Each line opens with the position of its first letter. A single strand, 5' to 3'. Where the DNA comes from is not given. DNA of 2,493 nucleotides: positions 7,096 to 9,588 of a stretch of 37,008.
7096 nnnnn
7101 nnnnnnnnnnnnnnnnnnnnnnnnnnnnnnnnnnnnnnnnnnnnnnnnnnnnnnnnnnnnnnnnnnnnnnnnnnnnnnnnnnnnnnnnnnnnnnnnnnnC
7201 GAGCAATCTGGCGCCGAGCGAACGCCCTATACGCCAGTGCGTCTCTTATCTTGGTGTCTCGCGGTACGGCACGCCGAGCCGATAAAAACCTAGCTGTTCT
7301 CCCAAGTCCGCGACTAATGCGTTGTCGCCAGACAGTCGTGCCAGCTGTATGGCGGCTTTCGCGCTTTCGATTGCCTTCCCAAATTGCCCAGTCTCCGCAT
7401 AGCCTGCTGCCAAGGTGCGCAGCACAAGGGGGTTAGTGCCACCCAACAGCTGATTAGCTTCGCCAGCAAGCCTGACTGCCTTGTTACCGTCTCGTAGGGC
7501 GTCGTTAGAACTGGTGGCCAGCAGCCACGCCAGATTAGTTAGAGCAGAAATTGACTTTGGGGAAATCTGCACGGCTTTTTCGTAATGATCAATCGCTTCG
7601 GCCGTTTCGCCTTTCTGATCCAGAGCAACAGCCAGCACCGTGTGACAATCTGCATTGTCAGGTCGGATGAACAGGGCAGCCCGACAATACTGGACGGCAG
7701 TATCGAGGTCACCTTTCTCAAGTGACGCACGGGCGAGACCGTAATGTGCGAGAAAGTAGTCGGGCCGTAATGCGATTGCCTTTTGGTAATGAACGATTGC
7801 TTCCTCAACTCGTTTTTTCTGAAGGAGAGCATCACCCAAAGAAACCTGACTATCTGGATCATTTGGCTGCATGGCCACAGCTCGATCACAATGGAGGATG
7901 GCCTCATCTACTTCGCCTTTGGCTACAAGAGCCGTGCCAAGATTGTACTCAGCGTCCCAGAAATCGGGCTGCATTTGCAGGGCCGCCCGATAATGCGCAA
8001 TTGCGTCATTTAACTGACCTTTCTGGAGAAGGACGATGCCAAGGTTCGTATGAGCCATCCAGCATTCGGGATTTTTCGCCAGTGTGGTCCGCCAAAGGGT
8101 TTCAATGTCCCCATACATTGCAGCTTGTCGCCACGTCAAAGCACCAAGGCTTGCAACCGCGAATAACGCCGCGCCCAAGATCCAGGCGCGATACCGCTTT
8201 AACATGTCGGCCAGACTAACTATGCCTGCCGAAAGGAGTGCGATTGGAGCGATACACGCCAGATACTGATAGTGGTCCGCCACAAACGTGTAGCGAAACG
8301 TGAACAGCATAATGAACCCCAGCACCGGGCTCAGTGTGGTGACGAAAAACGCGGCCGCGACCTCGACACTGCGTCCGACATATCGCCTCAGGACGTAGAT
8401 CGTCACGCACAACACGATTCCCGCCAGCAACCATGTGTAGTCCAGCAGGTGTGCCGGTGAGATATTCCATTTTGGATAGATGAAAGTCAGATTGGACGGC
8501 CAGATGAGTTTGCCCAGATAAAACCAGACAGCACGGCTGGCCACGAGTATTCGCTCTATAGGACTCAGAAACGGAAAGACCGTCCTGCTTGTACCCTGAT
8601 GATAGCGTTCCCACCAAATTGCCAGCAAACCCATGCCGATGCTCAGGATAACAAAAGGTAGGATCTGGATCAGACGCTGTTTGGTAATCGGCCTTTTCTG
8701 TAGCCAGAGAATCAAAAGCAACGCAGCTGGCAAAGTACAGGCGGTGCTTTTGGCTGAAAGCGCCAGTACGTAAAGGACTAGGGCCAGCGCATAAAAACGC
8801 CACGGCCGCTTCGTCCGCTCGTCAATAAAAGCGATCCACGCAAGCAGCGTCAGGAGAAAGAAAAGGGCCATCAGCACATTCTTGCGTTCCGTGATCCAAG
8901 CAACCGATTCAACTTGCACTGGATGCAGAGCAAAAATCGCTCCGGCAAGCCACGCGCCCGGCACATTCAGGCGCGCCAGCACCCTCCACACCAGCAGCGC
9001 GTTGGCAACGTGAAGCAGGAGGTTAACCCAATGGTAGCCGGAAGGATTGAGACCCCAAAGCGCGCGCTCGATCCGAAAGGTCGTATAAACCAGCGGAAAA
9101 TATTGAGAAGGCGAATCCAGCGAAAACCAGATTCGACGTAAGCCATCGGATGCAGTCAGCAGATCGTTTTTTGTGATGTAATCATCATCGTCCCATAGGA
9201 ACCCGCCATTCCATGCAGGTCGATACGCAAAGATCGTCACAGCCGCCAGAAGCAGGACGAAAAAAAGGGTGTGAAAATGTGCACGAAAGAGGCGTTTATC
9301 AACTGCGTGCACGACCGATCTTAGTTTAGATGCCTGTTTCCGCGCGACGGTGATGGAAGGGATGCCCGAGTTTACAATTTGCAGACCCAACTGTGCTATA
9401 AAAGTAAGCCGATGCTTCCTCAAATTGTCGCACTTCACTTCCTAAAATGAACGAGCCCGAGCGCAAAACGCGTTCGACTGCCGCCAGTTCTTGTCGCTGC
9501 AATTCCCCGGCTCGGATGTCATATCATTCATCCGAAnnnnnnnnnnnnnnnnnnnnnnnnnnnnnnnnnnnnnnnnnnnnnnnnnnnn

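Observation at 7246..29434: Dense lipid-linked-sugar / GT-C island with five TMTC-like TPR glycosyltransferase paralogues: a candidate multi-specificity periplasmic glycosylation system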

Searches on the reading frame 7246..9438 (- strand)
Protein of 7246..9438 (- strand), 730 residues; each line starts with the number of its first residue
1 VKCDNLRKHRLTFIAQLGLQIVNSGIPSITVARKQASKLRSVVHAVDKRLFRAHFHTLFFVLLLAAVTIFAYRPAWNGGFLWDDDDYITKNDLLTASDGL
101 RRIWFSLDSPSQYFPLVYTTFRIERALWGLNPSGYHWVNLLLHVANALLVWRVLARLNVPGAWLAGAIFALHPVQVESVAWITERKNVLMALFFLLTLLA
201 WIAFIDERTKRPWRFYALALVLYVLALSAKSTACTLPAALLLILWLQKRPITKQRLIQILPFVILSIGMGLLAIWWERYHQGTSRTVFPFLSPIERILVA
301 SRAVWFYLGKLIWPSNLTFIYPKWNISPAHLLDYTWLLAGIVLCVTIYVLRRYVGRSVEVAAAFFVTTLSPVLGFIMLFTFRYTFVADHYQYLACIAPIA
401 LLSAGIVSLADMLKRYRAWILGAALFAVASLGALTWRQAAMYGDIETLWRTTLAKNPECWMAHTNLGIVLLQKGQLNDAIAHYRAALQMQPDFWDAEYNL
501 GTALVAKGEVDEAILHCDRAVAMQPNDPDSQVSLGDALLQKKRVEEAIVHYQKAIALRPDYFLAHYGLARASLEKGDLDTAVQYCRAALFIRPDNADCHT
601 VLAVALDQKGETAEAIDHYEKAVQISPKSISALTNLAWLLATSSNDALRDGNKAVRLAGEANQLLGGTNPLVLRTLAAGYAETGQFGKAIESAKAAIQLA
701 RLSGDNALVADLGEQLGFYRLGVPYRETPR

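Call 3: search_protein_families(library=pfam, proteins=[window:7246-9438:-], max_evalue=0.01)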
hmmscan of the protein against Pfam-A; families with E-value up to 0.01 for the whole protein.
window:7246-9438:- (730 aa): 30 families (the best 25 are shown)
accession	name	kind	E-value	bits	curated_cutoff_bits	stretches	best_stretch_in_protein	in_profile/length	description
PF00515.34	TPR_1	-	3e-41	138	27.8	5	462-493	3-34/34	Tetratricopeptide repeat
PF13432.12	TPR_16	-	1.2e-40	137.9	32.7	5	465-528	2-65/65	Tetratricopeptide repeat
PF07719.23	TPR_2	-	1.7e-37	124.8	27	5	462-492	3-33/34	Tetratricopeptide repeat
PF13414.12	TPR_11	-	3.2e-35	120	26.8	4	535-571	1-37/42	TPR repeat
PF13431.12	TPR_17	-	1.3e-29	100.3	24.4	1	550-583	1-34/34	Tetratricopeptide repeat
PF13181.12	TPR_8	-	3.8e-27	92.5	25.7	3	530-561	3-34/34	Tetratricopeptide repeat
PF14559.12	TPR_19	-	8e-26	90.6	25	2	470-529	1-60/68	Tetratricopeptide repeat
PF13428.12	TPR_14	-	5.6e-22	76.4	23.5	2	529-571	2-44/44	Tetratricopeptide repeat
PF13424.12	TPR_12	-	1.1e-20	74.1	30.1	3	564-627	5-76/77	Tetratricopeptide repeat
PF13176.12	TPR_7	-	2.4e-17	61.9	27.9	0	498-528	3-35/36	Tetratricopeptide repeat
PF23914.1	TPR_CcmH_CycH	-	3.5e-13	50.1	42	3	522-620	44-145/158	Cytochrome c-type biogenesis protein H TPR domain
PF24575.1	TPR_Slam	-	3.7e-13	50.2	35.2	1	461-513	48-100/104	Surface lipoprotein assembly modifier, N-terminal TPR repeats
PF12895.13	ANAPC3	-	6.5e-12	46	27.2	3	508-573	3-67/82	Anaphase-promoting complex, cyclosome, subunit 3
PF13374.12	TPR_10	-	3.9e-10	39.9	27.5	0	464-489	6-31/42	Tetratricopeptide repeat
PF25064.1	ARM_TT21_5th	-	2.1e-09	38.2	27.8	0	532-588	5-61/117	TT21 fifth ARM repeats domain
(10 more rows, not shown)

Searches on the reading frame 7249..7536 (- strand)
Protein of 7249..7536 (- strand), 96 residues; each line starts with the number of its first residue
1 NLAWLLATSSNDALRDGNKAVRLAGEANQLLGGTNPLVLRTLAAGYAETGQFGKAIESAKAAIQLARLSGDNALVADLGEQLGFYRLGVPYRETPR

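Call 58: search_protein_families(library=pfam, proteins=[window:7249-7536:-], max_evalue=0.01)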
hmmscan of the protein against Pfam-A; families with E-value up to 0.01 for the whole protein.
window:7249-7536:- (96 aa): 2 families
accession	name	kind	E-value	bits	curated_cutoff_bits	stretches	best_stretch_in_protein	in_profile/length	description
PF07719.23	TPR_2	-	0.00014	22.2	27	1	37-66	2-31/34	Tetratricopeptide repeat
PF13424.12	TPR_12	-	0.00057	20.5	30.1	0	39-74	6-43/77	Tetratricopeptide repeat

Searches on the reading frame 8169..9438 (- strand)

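Call 6: search_protein_families(library=pfam, proteins=[window:8169-9438:-], max_evalue=1)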
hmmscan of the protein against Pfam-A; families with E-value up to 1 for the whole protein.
window:8169-9438:- (423 aa): 0 families

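Call 7: search_protein_families(library=ncbifam, proteins=[window:8169-9438:-], max_evalue=0.01)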
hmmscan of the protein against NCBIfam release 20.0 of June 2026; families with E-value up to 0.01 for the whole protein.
window:8169-9438:- (423 aa): 0 families

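Call 20: find_related_loci(query=A1, collection=genome_contigs, flank=10000)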
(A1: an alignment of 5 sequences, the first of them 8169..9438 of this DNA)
Query A1 (423 aa) in genome_contigs; peptide patterns used: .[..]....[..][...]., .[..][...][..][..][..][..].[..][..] (x = any residue, [..] = any of these).
599 stretches matched a pattern (row limit reached: there are more); 590 encode a relative of the query (tblastn E <= 1e-3); the best 80 are kept; 80 distinct loci.
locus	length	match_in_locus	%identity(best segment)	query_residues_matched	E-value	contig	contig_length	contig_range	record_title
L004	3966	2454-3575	78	37-414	0e+0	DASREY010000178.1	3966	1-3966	MAG TPA_asm: Terriglobales bacterium isolate SMAG_U10018 k141_1428810, whole genome shotgun sequence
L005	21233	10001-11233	73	15-423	0e+0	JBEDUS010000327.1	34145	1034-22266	MAG: Candidatus Udaeobacter sp. isolate Bin.004.forest_FP4 k127_8054291, whole genome shotgun sequence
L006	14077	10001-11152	75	40-423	0e+0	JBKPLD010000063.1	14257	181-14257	MAG: Verrucomicrobiota bacterium isolate GS_HAYS_MAG_00101 GS_HAYS_000003714492, whole genome shotgun sequence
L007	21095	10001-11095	69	49-414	3e-163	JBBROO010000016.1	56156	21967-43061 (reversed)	MAG: Chthoniobacterales bacterium isolate La1_metabat2.312 LA1C_B2.312_k141_394670L_56156_cov_21.6422, whole genome shot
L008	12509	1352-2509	61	33-415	5e-157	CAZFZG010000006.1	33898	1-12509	MAG TPA_asm: uncultured Chthoniobacteraceae bacterium isolate SRP273308_co1_276 genome assembly, contig: NODE_1209_lengt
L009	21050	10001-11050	68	57-407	5e-151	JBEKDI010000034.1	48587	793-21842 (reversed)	MAG: Verrucomicrobiota bacterium isolate SPRUCE 17 SPRUCE_17_34, whole genome shotgun sequence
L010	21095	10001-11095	68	52-417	3e-149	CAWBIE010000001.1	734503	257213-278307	MAG: uncultured Verrucomicrobiae bacterium isolate MFD06435.bin.2.33 genome assembly, contig: contig_113732, whole genom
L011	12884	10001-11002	69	72-406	5e-142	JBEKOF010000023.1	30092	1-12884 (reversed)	MAG: Verrucomicrobiota bacterium isolate SPRUCE 434 SPRUCE_434_23, whole genome shotgun sequence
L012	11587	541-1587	62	72-421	4e-140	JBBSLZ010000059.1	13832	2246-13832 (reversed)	MAG: Chthoniobacterales bacterium isolate LS5_sbin.15 LS5_sbin.15_K_902735_L_13832_cov_19.0000, whole genome shotgun seq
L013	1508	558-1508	66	62-379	1e-143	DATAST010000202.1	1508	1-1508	MAG TPA_asm: Verrucomicrobiia bacterium isolate SMAG_U5527 k141_3723293, whole genome shotgun sequence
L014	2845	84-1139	67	72-417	9e-138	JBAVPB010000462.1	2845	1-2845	MAG: Chthoniobacteraceae bacterium isolate MFD00741_ilm_asm_bin14 k127_87268, whole genome shotgun sequence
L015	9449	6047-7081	56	58-406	3e-121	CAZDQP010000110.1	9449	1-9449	MAG TPA_asm: uncultured Pirellulales bacterium isolate SRP323688_co1_236 genome assembly, contig: NODE_10726_length_9449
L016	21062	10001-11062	54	48-404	3e-114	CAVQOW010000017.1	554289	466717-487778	MAG: uncultured Verrucomicrobiae bacterium isolate MFD01476.bin.2.132 genome assembly, contig: contig_8185, whole genome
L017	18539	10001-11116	50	37-408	1e-107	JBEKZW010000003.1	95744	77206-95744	MAG: Sedimentisphaerales bacterium isolate SPRUCE 79 SPRUCE_79_3, whole genome shotgun sequence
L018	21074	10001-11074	48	62-415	7e-103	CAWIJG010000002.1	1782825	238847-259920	MAG: uncultured Verrucomicrobiae bacterium isolate MFD05512.bin.1.230 genome assembly, contig: contig_15775, whole genom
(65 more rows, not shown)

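Call 31: search_solved_structures(query=A1, max_evalue=10, show_alignments=3)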
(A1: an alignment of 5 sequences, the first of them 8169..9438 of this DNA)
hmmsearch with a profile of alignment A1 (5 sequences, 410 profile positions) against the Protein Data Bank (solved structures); distinct sequences matched with E-value up to 10: 0.

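Call 51: search_protein_families(library=pfam, proteins=[L008:1-1395:+, L008:1412-2938:+, L008:3230-4228:-, L008:4324-5289:+, L008:5313-7418:+, L008:7431-8177:+, L008:8187-9629:+, L008:9646-11385:-, L008:11454-12455:-], max_evalue=0.001)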
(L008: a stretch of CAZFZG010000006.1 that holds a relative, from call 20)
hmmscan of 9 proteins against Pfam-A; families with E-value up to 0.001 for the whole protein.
L008:1-1395:+ (464 aa): 1 family
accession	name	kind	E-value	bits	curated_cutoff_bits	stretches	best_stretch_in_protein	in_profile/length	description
PF01564.23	Spermine_synth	-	1.6e-06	28.2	22.9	1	2-82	78-157/186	Spermine/spermidine synthase domain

L008:1412-2938:+ (508 aa): 6 families
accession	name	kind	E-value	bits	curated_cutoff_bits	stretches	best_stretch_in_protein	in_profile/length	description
PF13414.12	TPR_11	-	5.4e-09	36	26.8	1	423-452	6-35/42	TPR repeat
PF13431.12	TPR_17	-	3e-07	30.6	24.4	0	400-431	2-33/34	Tetratricopeptide repeat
PF13432.12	TPR_16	-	7.2e-06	26.8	32.7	1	398-444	18-64/65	Tetratricopeptide repeat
PF00515.34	TPR_1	-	1.4e-05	25.1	27.8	1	413-444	3-34/34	Tetratricopeptide repeat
PF07719.23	TPR_2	-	6.6e-05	23.2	27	1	413-443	3-33/34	Tetratricopeptide repeat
PF13424.12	TPR_12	-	0.0002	21.9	30.1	1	413-448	5-40/77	Tetratricopeptide repeat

L008:3230-4228:- (332 aa): 6 families
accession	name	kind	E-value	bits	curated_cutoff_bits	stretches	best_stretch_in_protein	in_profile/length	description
PF01370.27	Epimerase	-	1.2e-49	169.3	20.9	1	13-253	1-240/240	NAD dependent epimerase/dehydratase family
PF16363.11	GDP_Man_Dehyd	-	3e-45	155.5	27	1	14-318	1-331/332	GDP-mannose 4,6 dehydratase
PF01073.25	3Beta_HSD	-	1.1e-11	44.8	22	1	14-242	1-231/280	3-beta hydroxysteroid dehydrogenase/isomerase family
PF04321.23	RmlD_sub_bind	-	3e-10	40.1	27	1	13-269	3-229/287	RmlD substrate binding domain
PF02719.21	Polysacc_synt_2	-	4.3e-06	26.6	20.2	1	13-272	1-248/293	Polysaccharide biosynthesis protein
PF00106.31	adh_short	-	0.00017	21.5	26.6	1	13-80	3-70/195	short chain dehydrogenase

L008:4324-5289:+ (321 aa): 3 families
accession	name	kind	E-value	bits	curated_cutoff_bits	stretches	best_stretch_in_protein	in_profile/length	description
PF00535.33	Glycos_transf_2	-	1.9e-27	96.7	23.3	1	8-141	1-138/168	Glycosyl transferase family 2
PF13641.12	Glyco_tranf_2_3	-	1e-09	39.2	27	1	5-120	1-119/230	Glycosyltransferase like family 2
PF10111.15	Glyco_tranf_2_2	-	0.00032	20.7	27.3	1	8-110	1-104/276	Glycosyltransferase like family 2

L008:5313-7418:+ (701 aa): 2 families
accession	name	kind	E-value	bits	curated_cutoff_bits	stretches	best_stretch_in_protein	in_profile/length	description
PF09594.16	GT87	-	0.00038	20.7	25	1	385-587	32-225/237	Glycosyltransferase family 87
PF03155.21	Alg6_Alg8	-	0.0005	19.6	25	0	342-479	48-190/482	ALG6, ALG8 glycosyltransferase family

L008:7431-8177:+ (248 aa): 12 families
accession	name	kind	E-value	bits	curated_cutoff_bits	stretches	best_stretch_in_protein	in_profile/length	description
PF08241.18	Methyltransf_11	-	6.3e-24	84.9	21.2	1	43-134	1-95/95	Methyltransferase domain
PF13649.12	Methyltransf_25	-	2.4e-21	76.7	27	1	42-130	1-97/97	Methyltransferase domain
PF13847.12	Methyltransf_31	-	2.3e-17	63.5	27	1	39-138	4-113/145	Methyltransferase domain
PF13489.12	Methyltransf_23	-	6.3e-15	55.7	27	1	24-173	7-162/164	Methyltransferase domain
PF08242.18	Methyltransf_12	-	8.9e-15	55.7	30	1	43-132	1-98/98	Methyltransferase domain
PF05401.17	NodS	-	5e-09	36.7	24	1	28-133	33-143/201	Nodulation protein S (NodS)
PF07021.18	MetW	-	5.1e-09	36.5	21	1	40-147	15-120/193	Methionine biosynthesis protein MetW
PF05148.21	Methyltransf_8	-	2.4e-07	31.3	27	1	8-135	46-157/219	Hypothetical methyltransferase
PF01209.24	Ubie_methyltran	-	3.4e-07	30.3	20.1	1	38-134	47-151/233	ubiE/COQ5 methyltransferase family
PF08003.17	Methyltransf_9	-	8.1e-05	22.2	23.8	1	28-133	105-216/315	Protein of unknown function (DUF1698)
PF03141.22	Methyltransf_29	-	0.00023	20.3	23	1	36-137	115-220/506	Putative S-adenosyl-L-methionine-dependent methyltransferase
PF00891.24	Methyltransf_2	-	0.00063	19.6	22.3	0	40-134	64-164/210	O-methyltransferase domain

L008:8187-9629:+ (480 aa): 0 families

L008:9646-11385:- (579 aa): 1 family
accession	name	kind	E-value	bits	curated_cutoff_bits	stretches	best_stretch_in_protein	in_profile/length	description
PF13231.12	PMT_2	-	0.00029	21.5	26.1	1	76-229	2-158/160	Dolichyl-phosphate-mannose-protein mannosyltransferase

L008:11454-12455:- (333 aa): 3 families
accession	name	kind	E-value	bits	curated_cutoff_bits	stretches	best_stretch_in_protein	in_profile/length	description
PF00535.33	Glycos_transf_2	-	7.5e-25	88.2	23.3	1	54-208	1-164/168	Glycosyl transferase family 2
PF13641.12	Glyco_tranf_2_3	-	0.0002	21.9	27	1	53-138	3-96/230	Glycosyltransferase like family 2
PF12804.13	NTP_transf_3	-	0.00099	19.8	27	0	85-174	43-134/160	MobA-like NTP transferase domain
